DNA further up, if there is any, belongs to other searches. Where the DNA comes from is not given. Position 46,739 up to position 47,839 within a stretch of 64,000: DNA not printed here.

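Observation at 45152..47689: Four-gene cluster of unknowns (two-TM mini-protein, 220-aa, zinc-ribbon 4-TM protein, 266-aa) with minimal intergenic gaps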

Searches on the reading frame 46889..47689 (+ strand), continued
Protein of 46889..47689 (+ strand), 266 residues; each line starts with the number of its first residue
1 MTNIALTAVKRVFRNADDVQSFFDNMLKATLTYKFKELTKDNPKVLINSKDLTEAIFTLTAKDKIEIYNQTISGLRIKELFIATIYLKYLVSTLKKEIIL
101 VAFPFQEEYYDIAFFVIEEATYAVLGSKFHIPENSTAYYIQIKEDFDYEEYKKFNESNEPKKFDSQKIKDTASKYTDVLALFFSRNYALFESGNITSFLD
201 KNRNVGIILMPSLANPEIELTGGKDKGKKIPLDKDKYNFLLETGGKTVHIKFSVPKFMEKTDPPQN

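Call 87: search_protein_representatives(alignment_id=A2)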
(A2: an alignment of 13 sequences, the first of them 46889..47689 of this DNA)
Query: 13 sequences, 264 profile positions. Proteins with E-value up to 0.001 (for the whole library): 56; up to 1e-10: 47; up to 1e-30: 19. The best 56 are listed.
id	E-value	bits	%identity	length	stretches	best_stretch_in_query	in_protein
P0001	3.8e-128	442.8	-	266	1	1-261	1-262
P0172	2.7e-75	269.5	-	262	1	3-261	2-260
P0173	3.9e-72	259.1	-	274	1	1-261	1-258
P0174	1.7e-70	253.8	-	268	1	1-260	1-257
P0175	4.2e-67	242.6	-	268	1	1-260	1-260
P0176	1.4e-62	227.8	-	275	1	1-261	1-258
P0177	1.4e-58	214.7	-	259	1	2-260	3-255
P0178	7.0e-53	196.0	-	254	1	5-251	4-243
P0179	3.3e-44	167.6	-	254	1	2-259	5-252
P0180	2.3e-42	161.5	-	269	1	3-260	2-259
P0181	8.3e-42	159.7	-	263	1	17-246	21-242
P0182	4.2e-40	154.1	-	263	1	3-258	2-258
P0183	3.7e-38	147.8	-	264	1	17-241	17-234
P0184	2.2e-37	145.2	-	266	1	13-262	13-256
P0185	6.3e-37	143.7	-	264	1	14-258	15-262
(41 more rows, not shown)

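Call 89: search_protein_families(library=pfam, alignment_id=A6, max_evalue=0.01)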
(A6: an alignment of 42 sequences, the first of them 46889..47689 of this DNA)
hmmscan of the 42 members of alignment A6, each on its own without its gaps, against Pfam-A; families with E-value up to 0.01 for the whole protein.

A. member 1, window:46889-47689:+ (266 aa): 0 families

B. families by the number of members that match (of 42 scanned): 1 family
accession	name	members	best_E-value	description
PF20988.2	SidF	1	0.0045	Phosphoinositide phosphatase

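Call 90: search_protein_families(library=padloc, alignment_id=A6, max_evalue=0.01)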
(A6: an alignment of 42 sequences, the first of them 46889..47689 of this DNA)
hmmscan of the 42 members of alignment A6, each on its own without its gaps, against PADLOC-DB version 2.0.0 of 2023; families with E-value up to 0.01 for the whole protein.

A. member 1, window:46889-47689:+ (266 aa): 0 families

B. families by the number of members that match (of 42 scanned): 1 family
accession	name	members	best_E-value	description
PDLC03637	MTase_III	1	0.002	Type III methyltransferase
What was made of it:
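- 46889..47689 (+): g4: stand-alone putative PD-(D/E)xK-fold nuclease (E79, D111, Q141-x-K143), a rare undescribed family. No Pfam or PADLOC match (calls 89, 90).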

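Call 91: search_solved_structures(query=A6, max_evalue=10)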
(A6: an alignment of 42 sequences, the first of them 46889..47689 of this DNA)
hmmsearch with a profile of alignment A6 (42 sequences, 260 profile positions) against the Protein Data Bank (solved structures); distinct sequences matched with E-value up to 10: 0.

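Call 93: find_encoding_contigs(protein=P0002, flank=6000, max_places=2)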
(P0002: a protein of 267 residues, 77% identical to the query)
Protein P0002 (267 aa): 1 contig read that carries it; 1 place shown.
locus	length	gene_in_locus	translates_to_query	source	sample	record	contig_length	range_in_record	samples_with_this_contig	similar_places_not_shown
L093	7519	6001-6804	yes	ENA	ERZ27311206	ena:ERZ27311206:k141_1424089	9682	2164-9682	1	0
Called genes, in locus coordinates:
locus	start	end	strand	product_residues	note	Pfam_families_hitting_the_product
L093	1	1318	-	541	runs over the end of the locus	PF01676:Metalloenzyme, PF06415:iPGM_N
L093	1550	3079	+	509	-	PF12072:RNase_Y_N, PF00013:KH_1, PF01966:HD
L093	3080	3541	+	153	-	-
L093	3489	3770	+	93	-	PF18291:HU-HIG, PF00216:Bac_DNA_binding, PF18175:HU-CCDC81_bac_2 (weak)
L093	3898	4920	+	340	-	PF01933:CofD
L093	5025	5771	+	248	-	PF00175:NAD_binding_1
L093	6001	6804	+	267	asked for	-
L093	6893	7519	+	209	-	?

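Call 94: find_encoding_contigs(protein=P0012, flank=6000, max_places=2)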
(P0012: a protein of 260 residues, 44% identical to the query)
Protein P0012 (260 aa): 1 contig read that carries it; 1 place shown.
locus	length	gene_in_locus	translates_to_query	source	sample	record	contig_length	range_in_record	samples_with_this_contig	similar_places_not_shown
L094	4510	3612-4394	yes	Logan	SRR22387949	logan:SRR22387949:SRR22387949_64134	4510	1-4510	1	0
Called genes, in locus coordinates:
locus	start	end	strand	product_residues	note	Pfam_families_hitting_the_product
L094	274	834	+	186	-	-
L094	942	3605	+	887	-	PF13365:Trypsin_2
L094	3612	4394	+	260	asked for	-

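Call 95: find_encoding_contigs(protein=P0007, flank=6000, max_places=2)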
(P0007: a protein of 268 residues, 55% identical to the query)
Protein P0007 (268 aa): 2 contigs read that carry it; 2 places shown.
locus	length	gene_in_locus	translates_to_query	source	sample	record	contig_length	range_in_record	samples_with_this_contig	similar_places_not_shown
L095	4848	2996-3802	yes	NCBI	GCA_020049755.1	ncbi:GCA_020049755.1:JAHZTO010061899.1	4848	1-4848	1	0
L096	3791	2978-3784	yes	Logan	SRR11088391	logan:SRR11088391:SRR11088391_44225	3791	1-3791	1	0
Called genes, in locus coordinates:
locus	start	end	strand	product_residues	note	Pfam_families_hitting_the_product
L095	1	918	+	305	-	?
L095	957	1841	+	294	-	PF00075:RNase_H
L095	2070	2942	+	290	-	-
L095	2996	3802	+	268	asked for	-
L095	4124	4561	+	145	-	PF00293:NUDIX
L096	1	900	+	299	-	?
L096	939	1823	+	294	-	PF00075:RNase_H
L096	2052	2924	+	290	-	-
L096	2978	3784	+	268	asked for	-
